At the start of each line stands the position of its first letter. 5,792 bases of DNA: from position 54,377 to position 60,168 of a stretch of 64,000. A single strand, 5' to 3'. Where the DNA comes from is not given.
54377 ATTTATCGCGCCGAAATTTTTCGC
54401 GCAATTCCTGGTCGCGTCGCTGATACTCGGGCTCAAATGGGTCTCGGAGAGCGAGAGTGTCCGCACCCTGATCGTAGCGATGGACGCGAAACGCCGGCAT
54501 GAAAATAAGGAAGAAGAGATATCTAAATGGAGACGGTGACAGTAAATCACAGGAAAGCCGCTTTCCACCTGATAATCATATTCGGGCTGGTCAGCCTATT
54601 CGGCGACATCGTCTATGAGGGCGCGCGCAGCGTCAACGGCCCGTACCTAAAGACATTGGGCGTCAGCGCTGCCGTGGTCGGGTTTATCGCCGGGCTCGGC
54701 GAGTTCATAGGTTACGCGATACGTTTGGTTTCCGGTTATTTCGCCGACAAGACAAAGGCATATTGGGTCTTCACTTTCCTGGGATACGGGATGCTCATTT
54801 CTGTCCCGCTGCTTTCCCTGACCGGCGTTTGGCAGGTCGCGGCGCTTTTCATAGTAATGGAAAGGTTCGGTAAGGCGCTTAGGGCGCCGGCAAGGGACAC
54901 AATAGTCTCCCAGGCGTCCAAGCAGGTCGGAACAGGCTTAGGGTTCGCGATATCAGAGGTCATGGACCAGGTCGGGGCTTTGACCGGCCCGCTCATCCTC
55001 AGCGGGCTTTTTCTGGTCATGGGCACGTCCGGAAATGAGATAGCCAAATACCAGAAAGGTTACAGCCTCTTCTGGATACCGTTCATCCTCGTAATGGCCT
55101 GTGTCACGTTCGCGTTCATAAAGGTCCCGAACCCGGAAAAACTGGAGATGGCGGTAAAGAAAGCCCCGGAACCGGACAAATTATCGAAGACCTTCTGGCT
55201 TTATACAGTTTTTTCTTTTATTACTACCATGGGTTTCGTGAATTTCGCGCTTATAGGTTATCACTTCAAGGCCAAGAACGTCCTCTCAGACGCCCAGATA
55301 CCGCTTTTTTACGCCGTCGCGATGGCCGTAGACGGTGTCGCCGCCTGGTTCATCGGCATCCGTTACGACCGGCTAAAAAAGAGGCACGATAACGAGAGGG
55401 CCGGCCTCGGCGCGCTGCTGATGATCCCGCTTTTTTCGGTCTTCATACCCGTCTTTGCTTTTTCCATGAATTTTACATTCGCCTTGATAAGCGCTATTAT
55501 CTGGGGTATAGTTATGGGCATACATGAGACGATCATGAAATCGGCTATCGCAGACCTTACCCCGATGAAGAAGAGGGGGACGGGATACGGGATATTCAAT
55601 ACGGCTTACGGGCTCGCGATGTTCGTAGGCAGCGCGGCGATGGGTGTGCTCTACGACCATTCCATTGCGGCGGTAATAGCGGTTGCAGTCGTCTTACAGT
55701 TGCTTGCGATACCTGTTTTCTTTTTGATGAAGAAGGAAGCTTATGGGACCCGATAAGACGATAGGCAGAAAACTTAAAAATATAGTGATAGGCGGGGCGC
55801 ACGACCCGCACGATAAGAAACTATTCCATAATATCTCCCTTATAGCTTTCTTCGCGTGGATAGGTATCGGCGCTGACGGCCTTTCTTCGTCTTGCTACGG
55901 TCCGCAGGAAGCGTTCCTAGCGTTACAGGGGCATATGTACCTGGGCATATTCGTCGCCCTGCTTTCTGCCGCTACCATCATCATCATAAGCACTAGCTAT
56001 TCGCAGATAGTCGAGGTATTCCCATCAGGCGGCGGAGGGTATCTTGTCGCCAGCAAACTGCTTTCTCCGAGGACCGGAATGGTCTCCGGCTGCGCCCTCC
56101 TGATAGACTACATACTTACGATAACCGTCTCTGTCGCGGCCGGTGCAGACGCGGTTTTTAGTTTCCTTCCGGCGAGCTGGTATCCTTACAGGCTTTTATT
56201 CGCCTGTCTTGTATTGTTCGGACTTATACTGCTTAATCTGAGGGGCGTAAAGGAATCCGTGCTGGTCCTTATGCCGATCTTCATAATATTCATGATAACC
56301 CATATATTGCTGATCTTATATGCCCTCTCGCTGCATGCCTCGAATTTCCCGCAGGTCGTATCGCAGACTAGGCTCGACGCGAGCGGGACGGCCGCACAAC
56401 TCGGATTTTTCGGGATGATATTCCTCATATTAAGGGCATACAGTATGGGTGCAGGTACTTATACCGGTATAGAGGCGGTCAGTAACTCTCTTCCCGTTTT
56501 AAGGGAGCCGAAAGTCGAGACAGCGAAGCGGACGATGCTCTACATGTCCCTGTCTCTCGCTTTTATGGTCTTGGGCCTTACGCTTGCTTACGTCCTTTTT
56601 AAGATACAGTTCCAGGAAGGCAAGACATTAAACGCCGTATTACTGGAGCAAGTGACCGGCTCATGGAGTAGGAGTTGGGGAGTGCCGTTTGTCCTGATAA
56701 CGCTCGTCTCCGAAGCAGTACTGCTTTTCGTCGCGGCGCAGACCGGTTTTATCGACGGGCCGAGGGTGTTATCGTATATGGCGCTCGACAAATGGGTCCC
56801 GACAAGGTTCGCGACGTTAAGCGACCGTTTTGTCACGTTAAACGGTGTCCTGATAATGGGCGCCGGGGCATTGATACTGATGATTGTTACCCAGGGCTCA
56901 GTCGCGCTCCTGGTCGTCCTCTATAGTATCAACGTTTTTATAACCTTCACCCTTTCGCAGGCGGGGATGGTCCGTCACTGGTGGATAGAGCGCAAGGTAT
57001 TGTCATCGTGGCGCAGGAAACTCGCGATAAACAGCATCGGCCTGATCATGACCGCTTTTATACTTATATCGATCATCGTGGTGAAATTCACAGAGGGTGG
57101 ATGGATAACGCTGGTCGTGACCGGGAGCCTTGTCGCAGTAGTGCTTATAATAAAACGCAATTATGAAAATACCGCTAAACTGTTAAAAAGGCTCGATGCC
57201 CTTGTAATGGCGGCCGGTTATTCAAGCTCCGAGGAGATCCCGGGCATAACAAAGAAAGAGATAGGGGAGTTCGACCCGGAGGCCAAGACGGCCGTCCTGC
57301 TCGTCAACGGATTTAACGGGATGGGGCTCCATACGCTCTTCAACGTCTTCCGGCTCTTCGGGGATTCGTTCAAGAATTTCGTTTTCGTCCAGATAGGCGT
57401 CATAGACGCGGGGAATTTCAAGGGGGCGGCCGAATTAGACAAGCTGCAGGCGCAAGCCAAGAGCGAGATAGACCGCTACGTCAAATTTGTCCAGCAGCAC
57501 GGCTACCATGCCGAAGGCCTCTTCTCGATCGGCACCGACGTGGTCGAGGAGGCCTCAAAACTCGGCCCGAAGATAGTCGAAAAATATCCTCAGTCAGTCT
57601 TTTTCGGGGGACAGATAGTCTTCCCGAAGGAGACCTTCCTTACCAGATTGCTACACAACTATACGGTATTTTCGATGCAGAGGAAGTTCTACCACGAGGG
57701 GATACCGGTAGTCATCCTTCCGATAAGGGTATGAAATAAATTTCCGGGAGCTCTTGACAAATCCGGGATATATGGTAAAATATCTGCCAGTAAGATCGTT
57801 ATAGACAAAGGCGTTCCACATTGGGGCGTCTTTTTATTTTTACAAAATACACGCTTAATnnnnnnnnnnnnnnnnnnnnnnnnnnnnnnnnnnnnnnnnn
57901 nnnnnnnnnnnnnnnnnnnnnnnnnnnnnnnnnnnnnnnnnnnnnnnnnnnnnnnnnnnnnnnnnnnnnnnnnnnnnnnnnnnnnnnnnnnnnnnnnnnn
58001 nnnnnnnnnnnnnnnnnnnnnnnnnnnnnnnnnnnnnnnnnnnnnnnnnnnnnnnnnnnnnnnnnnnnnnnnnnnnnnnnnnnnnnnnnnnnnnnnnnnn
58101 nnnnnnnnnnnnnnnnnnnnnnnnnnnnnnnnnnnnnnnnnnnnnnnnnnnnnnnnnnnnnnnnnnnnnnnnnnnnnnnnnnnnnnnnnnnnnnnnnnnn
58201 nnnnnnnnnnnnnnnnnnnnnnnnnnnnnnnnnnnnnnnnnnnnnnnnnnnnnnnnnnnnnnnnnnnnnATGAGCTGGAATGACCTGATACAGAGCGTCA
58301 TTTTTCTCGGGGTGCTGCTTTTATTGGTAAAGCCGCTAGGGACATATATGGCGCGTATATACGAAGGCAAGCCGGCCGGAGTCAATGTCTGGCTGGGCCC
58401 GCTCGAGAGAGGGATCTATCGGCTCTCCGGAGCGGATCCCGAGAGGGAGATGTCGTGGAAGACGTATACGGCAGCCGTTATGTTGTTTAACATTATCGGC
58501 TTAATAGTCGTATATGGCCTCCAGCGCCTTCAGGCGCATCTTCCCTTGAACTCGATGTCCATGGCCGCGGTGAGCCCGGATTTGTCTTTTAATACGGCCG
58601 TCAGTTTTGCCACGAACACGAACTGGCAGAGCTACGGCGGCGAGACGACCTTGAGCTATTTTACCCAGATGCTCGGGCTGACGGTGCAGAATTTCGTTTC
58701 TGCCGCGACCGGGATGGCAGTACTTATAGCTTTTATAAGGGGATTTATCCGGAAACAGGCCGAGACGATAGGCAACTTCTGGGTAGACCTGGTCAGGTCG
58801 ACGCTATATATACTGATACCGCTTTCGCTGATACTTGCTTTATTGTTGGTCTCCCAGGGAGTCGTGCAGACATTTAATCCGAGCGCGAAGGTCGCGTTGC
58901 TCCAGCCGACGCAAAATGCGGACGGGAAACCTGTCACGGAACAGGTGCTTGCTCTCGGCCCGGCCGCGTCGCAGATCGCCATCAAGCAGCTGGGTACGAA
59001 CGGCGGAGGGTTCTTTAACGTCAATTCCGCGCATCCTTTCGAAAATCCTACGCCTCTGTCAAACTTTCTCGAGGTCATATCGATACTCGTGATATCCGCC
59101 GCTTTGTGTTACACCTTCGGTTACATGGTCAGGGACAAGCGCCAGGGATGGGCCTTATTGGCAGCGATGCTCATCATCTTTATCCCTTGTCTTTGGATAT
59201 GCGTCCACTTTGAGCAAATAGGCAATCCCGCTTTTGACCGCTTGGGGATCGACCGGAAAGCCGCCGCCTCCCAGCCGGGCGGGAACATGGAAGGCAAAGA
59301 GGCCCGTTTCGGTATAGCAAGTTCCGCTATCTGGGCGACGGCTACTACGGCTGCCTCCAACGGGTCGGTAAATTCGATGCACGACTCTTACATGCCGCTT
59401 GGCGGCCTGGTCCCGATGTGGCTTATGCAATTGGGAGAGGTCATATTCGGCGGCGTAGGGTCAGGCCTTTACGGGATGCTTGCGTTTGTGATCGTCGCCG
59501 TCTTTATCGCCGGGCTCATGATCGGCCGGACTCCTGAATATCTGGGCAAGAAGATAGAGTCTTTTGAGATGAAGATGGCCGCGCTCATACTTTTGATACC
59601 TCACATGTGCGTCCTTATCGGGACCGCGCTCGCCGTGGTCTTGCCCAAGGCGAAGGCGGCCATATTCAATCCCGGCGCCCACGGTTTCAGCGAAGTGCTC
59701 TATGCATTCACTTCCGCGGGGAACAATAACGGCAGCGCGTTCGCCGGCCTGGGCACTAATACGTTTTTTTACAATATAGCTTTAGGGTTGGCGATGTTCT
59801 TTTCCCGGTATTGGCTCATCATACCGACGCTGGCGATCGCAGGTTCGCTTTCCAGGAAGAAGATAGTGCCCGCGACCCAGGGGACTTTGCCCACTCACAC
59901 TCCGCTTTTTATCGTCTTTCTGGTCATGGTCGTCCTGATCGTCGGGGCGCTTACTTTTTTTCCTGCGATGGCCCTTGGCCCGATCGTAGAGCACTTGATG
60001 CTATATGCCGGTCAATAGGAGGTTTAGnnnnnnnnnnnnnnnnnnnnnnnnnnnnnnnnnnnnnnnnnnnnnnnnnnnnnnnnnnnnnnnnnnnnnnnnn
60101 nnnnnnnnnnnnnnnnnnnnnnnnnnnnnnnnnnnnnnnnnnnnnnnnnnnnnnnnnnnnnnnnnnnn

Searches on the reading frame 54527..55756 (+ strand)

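Call 42: search_protein_families(library=pfam, proteins=[window:54527-55756:+], max_evalue=0.00001)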
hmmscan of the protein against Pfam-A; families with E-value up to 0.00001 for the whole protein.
window:54527-55756:+ (409 aa): 1 family
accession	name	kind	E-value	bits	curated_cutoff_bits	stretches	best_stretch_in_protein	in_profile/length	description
PF07690.21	MFS_1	-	3.6e-32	112.1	33.4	2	40-368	22-346/347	Major Facilitator Superfamily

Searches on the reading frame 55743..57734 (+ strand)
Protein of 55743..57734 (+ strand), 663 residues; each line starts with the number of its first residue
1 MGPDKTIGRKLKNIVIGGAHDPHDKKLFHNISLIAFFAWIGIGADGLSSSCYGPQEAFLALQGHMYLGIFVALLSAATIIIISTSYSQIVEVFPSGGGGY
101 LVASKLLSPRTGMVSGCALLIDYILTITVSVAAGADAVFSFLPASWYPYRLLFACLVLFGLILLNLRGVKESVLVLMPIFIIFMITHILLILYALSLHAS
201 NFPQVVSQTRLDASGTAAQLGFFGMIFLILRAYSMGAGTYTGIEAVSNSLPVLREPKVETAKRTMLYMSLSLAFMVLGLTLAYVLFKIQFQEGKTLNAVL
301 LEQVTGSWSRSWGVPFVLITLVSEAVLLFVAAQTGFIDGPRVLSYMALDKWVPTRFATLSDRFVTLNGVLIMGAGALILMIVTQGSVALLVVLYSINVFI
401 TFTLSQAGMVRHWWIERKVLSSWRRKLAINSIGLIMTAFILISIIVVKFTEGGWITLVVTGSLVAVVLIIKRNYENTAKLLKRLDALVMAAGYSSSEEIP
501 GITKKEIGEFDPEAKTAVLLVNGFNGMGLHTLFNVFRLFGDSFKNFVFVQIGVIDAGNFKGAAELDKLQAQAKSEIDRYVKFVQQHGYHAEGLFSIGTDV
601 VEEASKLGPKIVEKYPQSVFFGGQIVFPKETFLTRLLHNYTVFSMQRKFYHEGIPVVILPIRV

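Call 42: search_protein_families(library=pfam, proteins=[window:55743-57734:+], max_evalue=0.00001)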
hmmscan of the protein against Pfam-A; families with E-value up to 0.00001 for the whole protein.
window:55743-57734:+ (663 aa): 2 families
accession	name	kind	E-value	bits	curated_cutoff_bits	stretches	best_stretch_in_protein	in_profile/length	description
PF13520.12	AA_permease_2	-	5.4e-18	65.6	27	1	69-451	32-414/427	Amino acid permease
PF00324.27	AA_permease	-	4.8e-07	29.3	24.6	1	67-449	30-421/470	Amino acid permease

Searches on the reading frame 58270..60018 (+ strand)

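Call 42: search_protein_families(library=pfam, proteins=[window:58270-60018:+], max_evalue=0.00001)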
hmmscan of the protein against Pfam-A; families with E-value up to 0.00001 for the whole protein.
window:58270-60018:+ (582 aa): 1 family
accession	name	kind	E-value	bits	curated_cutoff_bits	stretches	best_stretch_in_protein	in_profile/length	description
PF03814.21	KdpA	-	1.1e-249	829.7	22.6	1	11-576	2-548/548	Potassium-transporting ATPase A subunit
